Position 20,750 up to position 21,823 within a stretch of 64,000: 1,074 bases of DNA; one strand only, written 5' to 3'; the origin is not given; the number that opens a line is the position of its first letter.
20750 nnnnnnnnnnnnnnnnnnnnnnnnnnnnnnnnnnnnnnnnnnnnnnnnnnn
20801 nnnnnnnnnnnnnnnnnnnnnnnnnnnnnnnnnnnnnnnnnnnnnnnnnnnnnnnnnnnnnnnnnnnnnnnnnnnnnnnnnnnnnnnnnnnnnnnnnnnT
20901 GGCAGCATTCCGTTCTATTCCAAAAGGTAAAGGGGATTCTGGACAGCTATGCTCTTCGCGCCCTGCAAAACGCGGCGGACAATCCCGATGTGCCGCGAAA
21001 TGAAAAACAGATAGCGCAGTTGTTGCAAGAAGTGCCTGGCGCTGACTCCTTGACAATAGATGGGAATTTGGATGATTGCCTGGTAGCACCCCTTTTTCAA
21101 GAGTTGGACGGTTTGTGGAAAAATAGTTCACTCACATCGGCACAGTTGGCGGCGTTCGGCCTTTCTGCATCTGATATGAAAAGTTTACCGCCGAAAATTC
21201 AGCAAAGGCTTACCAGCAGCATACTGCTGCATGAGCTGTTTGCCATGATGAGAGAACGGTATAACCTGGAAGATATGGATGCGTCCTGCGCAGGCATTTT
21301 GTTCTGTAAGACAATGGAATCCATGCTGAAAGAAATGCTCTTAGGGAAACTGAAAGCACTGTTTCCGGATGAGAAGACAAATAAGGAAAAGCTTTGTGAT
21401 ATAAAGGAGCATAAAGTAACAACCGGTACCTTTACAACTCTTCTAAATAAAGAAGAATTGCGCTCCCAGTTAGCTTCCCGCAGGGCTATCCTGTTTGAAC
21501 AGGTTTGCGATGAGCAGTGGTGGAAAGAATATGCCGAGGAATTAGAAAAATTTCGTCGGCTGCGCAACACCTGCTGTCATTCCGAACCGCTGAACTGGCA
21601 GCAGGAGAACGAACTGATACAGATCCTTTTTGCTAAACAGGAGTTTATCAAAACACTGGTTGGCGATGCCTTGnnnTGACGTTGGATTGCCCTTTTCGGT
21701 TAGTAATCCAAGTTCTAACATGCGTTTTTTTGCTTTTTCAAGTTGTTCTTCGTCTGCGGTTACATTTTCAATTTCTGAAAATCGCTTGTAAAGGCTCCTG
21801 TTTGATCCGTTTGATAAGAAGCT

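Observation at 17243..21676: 1477-aa SF1 helicase fused to a HEPN-like Rx4H module: candidate undescribed single-gene defense system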

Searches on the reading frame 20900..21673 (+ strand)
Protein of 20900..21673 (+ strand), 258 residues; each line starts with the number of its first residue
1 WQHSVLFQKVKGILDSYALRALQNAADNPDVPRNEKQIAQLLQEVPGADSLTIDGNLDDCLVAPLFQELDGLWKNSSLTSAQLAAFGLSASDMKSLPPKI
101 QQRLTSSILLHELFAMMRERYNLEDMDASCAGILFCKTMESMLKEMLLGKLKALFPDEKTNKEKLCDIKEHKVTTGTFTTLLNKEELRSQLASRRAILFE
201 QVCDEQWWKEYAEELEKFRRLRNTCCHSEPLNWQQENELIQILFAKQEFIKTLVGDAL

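Call 9: search_protein_families(library=pfam, proteins=[window:20900-21673:+], max_evalue=10)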
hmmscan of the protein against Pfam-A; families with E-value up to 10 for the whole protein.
window:20900-21673:+ (258 aa): 0 families

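Call 23: predict_structure(alignment_id=A1)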
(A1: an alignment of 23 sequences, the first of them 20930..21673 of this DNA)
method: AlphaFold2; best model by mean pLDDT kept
length: 248 residues; sequences in the alignment: 23
mean_pLDDT: 90.4   pTM: 0.88
mean pLDDT of the five models: 90.4, 89.8, 89.3, 88.5, 80.0
residues with pLDDT >= 90: 162; 70-90: 77; 50-70: 9; < 50: 0
segments of 3 or more residues with pLDDT < 50: none
pLDDT, mean of each block of 10 residues (from residue 1): 76 89 84 86 81 89 89 94 94 95 93 87 94 96 95 92 93 97 95 97 95 74 89 92 94
secondary structure, 60 per line:
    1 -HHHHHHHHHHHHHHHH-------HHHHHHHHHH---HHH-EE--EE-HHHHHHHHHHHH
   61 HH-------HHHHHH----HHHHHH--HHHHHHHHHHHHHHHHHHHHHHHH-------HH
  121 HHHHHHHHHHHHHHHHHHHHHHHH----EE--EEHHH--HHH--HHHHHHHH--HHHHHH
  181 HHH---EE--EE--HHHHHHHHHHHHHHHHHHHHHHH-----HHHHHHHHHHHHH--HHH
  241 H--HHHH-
elements in order: H2-17 H25-34 H49-62 H70-75 H80-85 H88-111 H119-144 H165-172 H175-183 H195-217 H223-235 H238-241 H244-247

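Call 31: search_solved_structures(query=A1, max_evalue=10, show_alignments=3)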
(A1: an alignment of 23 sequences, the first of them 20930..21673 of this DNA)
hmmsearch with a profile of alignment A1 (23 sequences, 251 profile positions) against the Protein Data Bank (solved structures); distinct sequences matched with E-value up to 10: 3.
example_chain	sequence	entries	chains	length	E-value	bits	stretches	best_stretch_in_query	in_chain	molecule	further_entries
8v14_A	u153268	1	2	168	0.023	17.4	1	26-86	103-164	NMDA receptor auxiliary protein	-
4umk_A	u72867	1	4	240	0.085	15.6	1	29-111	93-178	PROBABLE CHROMOSOME-PARTITIONING PROTEIN PARB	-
8xy6_I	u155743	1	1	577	0.7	12.6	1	99-196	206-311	M1249L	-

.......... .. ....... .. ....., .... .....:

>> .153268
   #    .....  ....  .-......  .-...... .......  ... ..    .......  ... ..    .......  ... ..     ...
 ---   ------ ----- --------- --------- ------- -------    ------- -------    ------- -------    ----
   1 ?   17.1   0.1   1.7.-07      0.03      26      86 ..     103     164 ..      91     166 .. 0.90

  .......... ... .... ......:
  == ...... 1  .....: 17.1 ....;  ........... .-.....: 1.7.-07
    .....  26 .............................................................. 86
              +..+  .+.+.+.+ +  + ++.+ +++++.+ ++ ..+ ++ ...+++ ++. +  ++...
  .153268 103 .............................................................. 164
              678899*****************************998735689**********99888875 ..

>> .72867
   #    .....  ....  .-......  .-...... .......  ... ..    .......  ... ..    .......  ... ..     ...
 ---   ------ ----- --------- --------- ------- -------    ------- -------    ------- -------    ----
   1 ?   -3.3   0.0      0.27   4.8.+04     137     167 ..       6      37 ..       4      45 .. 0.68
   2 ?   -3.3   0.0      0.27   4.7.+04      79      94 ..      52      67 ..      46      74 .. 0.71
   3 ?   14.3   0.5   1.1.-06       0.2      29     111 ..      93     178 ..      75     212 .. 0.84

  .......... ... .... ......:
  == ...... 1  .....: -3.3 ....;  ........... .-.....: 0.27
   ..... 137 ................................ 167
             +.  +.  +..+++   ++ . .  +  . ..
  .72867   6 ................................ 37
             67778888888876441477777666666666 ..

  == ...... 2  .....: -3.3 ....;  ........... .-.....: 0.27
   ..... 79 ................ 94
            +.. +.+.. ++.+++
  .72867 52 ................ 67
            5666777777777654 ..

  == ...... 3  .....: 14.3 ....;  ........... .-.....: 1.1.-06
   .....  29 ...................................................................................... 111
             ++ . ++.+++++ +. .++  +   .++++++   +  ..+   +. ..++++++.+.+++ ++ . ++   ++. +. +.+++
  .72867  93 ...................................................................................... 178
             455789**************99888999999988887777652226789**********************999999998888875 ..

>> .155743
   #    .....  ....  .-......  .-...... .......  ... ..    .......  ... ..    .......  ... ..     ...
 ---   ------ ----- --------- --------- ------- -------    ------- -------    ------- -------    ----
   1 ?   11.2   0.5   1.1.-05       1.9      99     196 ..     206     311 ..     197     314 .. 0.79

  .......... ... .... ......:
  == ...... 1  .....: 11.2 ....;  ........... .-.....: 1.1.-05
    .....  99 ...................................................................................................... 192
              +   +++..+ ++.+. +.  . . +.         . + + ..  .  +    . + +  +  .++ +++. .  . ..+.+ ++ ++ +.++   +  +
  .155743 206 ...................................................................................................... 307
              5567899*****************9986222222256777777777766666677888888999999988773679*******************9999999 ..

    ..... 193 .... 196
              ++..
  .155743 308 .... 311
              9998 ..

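Call 50: search_protein_families(library=pfam, alignment_id=A1, max_evalue=10)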
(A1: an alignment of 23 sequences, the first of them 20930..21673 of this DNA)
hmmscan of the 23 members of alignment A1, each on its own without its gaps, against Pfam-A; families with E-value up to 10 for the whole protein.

A. member 1, window:20930-21673:+ (248 aa): 0 families

B. families by the number of members that match (of 23 scanned): 18 families
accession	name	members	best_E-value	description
PF18731.6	HEPN_Swt1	4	0.038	Swt1-like HEPN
PF01728.25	FtsJ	1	0.0026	FtsJ-like methyltransferase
PF24536.2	NXPE4_C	1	0.014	NXPE family member 4-like, C-terminal domain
PF12044.14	Metallopep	1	0.015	Putative peptidase family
PF03789.18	ELK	1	0.017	ELK domain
PF04931.18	DNA_pol_phi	1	0.028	DNA polymerase phi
PF07751.16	Abi_2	1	0.039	Abi-like protein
PF19445.4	eIF3h_C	1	0.057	C-terminal region of eIF3h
PF02349.20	MSG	1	0.066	Major surface glycoprotein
PF19157.5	DUF5839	1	0.077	Family of unknown function (DUF5839)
PF10284.14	Luciferase_3H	1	0.088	Luciferase helical bundle domain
PF18289.6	HU-CCDC81_euk_2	1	0.1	CCDC81 eukaryotic HU domain 2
PF20950.2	Flu_PB2_4th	1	0.13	Influenza RNA polymerase PB2 helical domain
PF05050.19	Methyltransf_21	1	0.14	Methyltransferase FkbM domain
PF17623.7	B277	1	0.14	Domain of unknown function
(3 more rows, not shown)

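Call 52: search_protein_representatives(alignment_id=A1)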
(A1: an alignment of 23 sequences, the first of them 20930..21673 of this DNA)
Query: 23 sequences, 251 profile positions. Proteins with E-value up to 0.001 (for the whole library): 267; up to 1e-10: 136; up to 1e-30: 66. The best 150 are listed.
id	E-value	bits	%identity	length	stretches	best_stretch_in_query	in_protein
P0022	4.2e-96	337.7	-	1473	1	1-249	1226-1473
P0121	1.4e-87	309.8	-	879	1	1-249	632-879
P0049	1.6e-86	306.2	-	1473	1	1-249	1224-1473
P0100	2.8e-82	292.4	-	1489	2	1-249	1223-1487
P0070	6.3e-81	287.9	-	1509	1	1-249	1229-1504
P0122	1.4e-80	286.8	-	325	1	1-249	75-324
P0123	3.5e-75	269.1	-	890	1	1-236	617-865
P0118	3.6e-70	252.7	-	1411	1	1-250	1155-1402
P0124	3.7e-66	239.5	-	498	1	1-246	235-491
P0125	2.8e-59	217.0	-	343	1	1-244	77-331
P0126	2.4e-58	214.0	-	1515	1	1-249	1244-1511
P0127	3.4e-56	206.9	-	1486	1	1-241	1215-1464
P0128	8.1e-56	205.7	-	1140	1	1-241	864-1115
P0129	5.3e-55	203.0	-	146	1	110-249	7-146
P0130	1.6e-54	201.4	-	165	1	93-249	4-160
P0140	2.0e-50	188.0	-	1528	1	1-242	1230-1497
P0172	7.3e-35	137.0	-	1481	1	1-242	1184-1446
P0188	6.9e-28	114.2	-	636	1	9-243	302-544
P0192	2.1e-26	109.3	-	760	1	10-245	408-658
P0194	4.2e-26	108.3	-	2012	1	9-246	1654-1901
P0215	1.2e-18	83.9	-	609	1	66-238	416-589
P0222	7.0e-17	78.1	-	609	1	57-238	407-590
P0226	1.7e-15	73.6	-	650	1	27-239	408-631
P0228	1.2e-14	70.8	-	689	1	63-237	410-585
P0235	1.7e-13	67.1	-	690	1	66-237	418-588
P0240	7.5e-12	61.7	-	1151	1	37-242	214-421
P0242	1.5e-11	60.6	-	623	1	66-236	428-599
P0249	8.8e-11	58.1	-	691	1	55-238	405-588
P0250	1.2e-10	57.7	-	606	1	65-239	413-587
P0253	3.0e-10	56.4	-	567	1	117-232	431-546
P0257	5.6e-10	55.5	-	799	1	65-249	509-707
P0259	7.0e-10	55.2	-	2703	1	93-238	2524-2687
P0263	1.3e-09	54.3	-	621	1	22-236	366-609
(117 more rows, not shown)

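Call 53: search_protein_families(library=pfam, proteins=[P0192, P0215, P0228, P0188, P0194, P0259, P0240, P0257], max_evalue=0.01)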
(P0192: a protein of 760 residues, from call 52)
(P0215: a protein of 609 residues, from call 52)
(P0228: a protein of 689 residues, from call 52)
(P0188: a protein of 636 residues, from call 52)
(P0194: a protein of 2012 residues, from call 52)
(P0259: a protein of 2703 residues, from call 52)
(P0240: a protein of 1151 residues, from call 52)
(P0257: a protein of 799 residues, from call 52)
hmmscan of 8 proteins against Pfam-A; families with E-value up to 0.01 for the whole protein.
P0192 (760 aa): 4 families
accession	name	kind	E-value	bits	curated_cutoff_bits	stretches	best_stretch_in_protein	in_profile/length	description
PF12872.13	OST-HTH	-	2.9e-11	43.5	23.8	1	695-753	4-62/71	OST-HTH/LOTUS domain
PF01637.24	ATPase_2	-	6.1e-08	33.2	33.2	1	7-241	4-224/225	ATPase domain predominantly from Archaea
PF13401.12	AAA_22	-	0.0022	18.8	27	1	28-159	10-109/130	AAA domain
PF13191.12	AAA_16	-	0.0031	18.5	32.6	1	30-142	31-143/167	AAA ATPase domain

P0215 (609 aa): 8 families
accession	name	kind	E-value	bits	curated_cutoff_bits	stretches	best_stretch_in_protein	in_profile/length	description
PF20703.3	nSTAND1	-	2.2e-09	37.9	27.1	1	13-225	11-197/379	Novel STAND NTPase 1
PF13401.12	AAA_22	-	3.3e-09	37.6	27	1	34-184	4-123/130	AAA domain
PF13191.12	AAA_16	-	3.2e-08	34.7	32.6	1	17-155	1-144/167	AAA ATPase domain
PF05729.18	NACHT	-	2.1e-06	28.1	26.7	1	37-226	2-162/167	NACHT domain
PF01637.24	ATPase_2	-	1.7e-05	25.2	33.2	1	21-252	4-223/225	ATPase domain predominantly from Archaea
PF14516.12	AAA_35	-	1.8e-05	24.2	27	1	32-280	28-265/331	AAA-like domain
PF00005.33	ABC_tran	-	0.001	20.1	25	1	26-62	2-38/137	ABC transporter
PF09820.16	AAA-ATPase_like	-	0.0022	18.2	26.1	1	50-172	49-169/201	Predicted AAA-ATPase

P0228 (689 aa): 7 families
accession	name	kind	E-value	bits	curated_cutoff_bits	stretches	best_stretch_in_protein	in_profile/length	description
PF20703.3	nSTAND1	-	2e-08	34.7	27.1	1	19-274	17-254/379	Novel STAND NTPase 1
PF13191.12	AAA_16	-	9.4e-08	33.2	32.6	1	18-152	2-146/167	AAA ATPase domain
PF00575.29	S1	-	6.7e-05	23.6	22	1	613-674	3-64/74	S1 RNA binding domain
PF13401.12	AAA_22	-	9e-05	23.2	27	1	34-153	4-98/130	AAA domain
PF01637.24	ATPase_2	-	0.00015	22.1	33.2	1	21-154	4-126/225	ATPase domain predominantly from Archaea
PF13479.12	AAA_24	-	0.0062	16.8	27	0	36-59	3-23/195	AAA domain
PF00910.28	RNA_helicase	-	0.0067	17.3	21.5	0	38-57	1-20/105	RNA helicase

P0188 (636 aa): 0 families

P0194 (2012 aa): 5 families
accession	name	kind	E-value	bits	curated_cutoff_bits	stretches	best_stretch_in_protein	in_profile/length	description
PF13401.12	AAA_22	-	1.2e-08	35.7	27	1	1253-1393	6-129/130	AAA domain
PF01637.24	ATPase_2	-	3.7e-06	27.4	33.2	1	1233-1451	1-220/225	ATPase domain predominantly from Archaea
PF24903.1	OB_MEIOB_N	-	0.00061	19.5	27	1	119-162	57-100/140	MEIOB, N-terminal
PF00575.29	S1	-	0.00064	20.5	22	1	92-153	5-64/74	S1 RNA binding domain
PF13191.12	AAA_16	-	0.0037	18.2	32.6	1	1233-1310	2-79/167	AAA ATPase domain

P0259 (2703 aa): 4 families
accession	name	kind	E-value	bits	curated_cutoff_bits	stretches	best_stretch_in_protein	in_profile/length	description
PF01637.24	ATPase_2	-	1e-07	32.4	33.2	1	1922-2173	13-218/225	ATPase domain predominantly from Archaea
PF13401.12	AAA_22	-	6.8e-05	23.6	27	1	1929-2111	5-126/130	AAA domain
PF03193.22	RsgA_GTPase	-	0.0063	16.8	30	0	1921-1969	98-146/174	RsgA GTPase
PF13191.12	AAA_16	-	0.0077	17.2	32.6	0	1912-2069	1-143/167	AAA ATPase domain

P0240 (1151 aa): 0 families

P0257 (799 aa): 12 families
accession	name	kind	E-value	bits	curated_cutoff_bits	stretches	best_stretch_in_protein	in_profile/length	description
PF13401.12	AAA_22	-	7.4e-10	39.7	27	1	42-189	8-127/130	AAA domain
PF13191.12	AAA_16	-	3.1e-09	38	32.6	1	40-175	25-158/167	AAA ATPase domain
PF05729.18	NACHT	-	6.5e-07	29.8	26.7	1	42-179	3-120/167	NACHT domain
PF24883.2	NPHP3_N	-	4.5e-06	27.4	24.8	1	41-155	24-136/164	Nephrocystin 3, N-terminal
PF07693.20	KAP_NTPase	-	1.9e-05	24.5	20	1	37-132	18-110/293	KAP family P-loop domain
PF20703.3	nSTAND1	-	7.9e-05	22.9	27.1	1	11-187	5-162/379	Novel STAND NTPase 1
PF13555.12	AAA_29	-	0.00054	20.1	27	1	29-56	9-39/61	P-loop containing region of AAA domain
PF12775.13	AAA_7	-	0.00078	19.5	25.8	1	32-100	26-89/181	P-loop containing dynein motor region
PF05621.17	TniB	-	0.0012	18.8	22.4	1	40-103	36-100/189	Bacterial TniB protein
PF00005.33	ABC_tran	-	0.0028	18.7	25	1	41-92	13-60/137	ABC transporter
PF01637.24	ATPase_2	-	0.0032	17.8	33.2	1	41-154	22-121/225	ATPase domain predominantly from Archaea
PF00931.28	NB-ARC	-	0.0078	15.9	23.5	0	28-108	8-85/248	NB-ARC domain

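Call 80: search_protein_families(library=phrogs, proteins=[window:20930-21673:+], max_evalue=0.01)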
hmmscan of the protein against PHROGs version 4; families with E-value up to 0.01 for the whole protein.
window:20930-21673:+ (248 aa): 0 families

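Call 81: search_protein_families(library=padloc, proteins=[window:20930-21673:+, P0192], max_evalue=0.01)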
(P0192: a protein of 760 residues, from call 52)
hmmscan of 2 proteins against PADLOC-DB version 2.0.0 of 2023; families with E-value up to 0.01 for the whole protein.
window:20930-21673:+ (248 aa): 0 families

P0192 (760 aa): 0 families

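Call 85: fold_search(model_id=the predicted structure, library=pdb)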
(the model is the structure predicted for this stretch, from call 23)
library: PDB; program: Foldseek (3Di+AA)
matches with E <= 10: 94; with E <= 0.001: 0
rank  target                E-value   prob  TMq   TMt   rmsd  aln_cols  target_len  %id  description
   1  6w2v_B                8.5e-02  0.33  0.20  0.21  16.4       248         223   14  Junction 23, DHR14-DHR18 (released 2020-04-15)
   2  8k8t_C                5.3e-01  0.10  0.19  0.14  15.7       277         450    9  Structure of CUL3-RBX1-KLHL22 complex (released 2024-05-22)
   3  3o01_A                1.1e+00  0.04  0.17  0.15  19.2       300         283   11  The Crystal Structure of the Salmonella Type III Secretion System Tip Protein SipD in Complex with Deoxycholate (released 2010-11-17)
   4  4gou                  1.3e+00  0.04  0.14  0.08  19.1       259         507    9  Crystal structure of an RGS-RhoGEF from Entamoeba histolytica (released 2013-01-09)
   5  7jzk_B                2.3e+00  0.08  0.14  0.23  13.4       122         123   12  Crystal structure of LAIR1 ectodomain (from MGD21) in complex with Plasmodium RIFIN (PF3D7_0401300) V2 domain (released 2021-05-26)
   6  4phq_B                2.7e+00  0.03  0.15  0.14  22.4       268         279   10  ClyA CC6/264 ox (6-303) (released 2014-09-24)
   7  1wov_A                2.7e+00  0.02  0.14  0.14  22.0       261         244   12  Crystal structure of heme oxygenase-2 from Synechocystis sp. PCC 6803 in complex with heme (released 2005-03-22)
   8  3lxu                  2.7e+00  0.02  0.13  0.04  20.1       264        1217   11  Crystal Structure of Tripeptidyl Peptidase 2 (TPP II) (released 2010-08-11)
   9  3hlx_A                2.7e+00  0.02  0.13  0.13  21.3       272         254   15  Crystal Structure of PqqC Active Site Mutant Y175F in Complex with PQQ (released 2010-05-12)
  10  6d3a_C                2.8e+00  0.04  0.18  0.15  17.2       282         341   13  Structure of human ARH3 D314E bound to ADP-ribose and magnesium (released 2018-06-20)
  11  9evs_1u               3.0e+00  0.03  0.16  0.09  19.3       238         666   16  Structure of the flowering plant mitoribosome with P-site tRNA (released 2025-09-03)
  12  6qdr_A                3.0e+00  0.03  0.15  0.15  17.8       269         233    9  Crystal structure of 14-3-3sigma in complex with a PAK6 pT99 phosphopeptide (released 2020-01-29)
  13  6emg_A                3.1e+00  0.04  0.18  0.19  18.5       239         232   10  Crystal structure of Rrp1 from Chaetomium thermophilum in space group P6322 (released 2017-12-27)
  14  6n1m                  3.3e+00  0.03  0.16  0.11  14.2       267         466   10  Crystal structure of Fumarate hydratase class II from Legionella pneumophila Philadelphia 1 (released 2018-12-19)
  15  2z4z_A                3.4e+00  0.02  0.16  0.13  15.9       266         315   10  S. cerevisiae geranylgeranyl pyrophosphate synthase in complex with magnesium and BPH-sc01 (released 2008-07-01)
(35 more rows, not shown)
